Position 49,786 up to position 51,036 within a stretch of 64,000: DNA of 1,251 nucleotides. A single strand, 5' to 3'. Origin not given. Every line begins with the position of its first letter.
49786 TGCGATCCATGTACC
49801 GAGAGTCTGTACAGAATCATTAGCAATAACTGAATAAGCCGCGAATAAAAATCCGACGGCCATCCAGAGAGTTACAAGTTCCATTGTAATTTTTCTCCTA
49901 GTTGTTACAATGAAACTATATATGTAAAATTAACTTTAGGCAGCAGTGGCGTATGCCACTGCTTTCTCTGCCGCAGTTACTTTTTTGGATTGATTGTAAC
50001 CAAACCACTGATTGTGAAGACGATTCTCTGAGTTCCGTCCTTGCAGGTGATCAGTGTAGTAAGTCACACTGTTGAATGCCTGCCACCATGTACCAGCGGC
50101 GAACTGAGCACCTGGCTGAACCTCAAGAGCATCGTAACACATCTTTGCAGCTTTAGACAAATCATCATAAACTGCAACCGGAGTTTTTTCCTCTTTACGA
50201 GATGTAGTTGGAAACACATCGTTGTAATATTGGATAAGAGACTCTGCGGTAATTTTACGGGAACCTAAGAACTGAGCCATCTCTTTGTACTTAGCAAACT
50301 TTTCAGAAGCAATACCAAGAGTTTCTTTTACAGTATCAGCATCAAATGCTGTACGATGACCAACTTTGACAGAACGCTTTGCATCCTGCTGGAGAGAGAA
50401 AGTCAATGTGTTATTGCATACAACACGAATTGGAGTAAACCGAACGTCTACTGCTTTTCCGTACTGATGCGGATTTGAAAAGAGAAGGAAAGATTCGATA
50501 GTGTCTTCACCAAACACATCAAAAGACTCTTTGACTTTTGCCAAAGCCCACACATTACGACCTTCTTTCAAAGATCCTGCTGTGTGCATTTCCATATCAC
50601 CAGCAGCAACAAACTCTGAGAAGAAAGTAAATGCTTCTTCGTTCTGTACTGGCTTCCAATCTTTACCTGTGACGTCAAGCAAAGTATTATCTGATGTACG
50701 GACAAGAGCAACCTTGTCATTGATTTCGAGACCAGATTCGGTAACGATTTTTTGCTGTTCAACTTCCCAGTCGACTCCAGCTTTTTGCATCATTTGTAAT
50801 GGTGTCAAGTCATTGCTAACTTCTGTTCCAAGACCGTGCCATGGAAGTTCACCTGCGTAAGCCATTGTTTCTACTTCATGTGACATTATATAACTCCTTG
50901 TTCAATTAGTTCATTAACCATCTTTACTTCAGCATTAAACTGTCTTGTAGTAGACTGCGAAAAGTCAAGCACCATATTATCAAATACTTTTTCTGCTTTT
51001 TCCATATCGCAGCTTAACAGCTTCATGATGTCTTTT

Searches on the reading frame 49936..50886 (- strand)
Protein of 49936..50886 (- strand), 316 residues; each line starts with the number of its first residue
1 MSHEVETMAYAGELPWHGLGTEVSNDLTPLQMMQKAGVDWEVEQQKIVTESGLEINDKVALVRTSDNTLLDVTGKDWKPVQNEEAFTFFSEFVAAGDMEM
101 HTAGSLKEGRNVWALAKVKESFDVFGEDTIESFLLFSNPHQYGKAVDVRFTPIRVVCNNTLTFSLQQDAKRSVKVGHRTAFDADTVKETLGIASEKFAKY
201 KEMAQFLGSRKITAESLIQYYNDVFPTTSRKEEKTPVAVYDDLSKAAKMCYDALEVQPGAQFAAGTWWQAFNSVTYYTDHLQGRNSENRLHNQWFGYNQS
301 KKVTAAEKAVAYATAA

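Call 13: search_protein_families(library=phrogs, proteins=[window:49936-50886:-], max_evalue=0.001)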
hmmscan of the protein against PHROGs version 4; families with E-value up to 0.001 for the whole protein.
window:49936-50886:- (316 aa): 1 family
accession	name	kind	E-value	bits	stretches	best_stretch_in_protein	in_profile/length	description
phrog_1221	-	unknown function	1.8e-63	215.8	1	4-310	25-339/355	-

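Call 98: search_protein_families(library=pfam, proteins=[window:49936-50886:-], max_evalue=0.001)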
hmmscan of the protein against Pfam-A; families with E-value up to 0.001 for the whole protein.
window:49936-50886:- (316 aa): 1 family
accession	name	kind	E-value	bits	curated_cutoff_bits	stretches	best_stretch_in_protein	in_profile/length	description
PF06067.16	DUF932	-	1.4e-43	149.7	23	1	70-291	2-224/227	Domain of unknown function (DUF932)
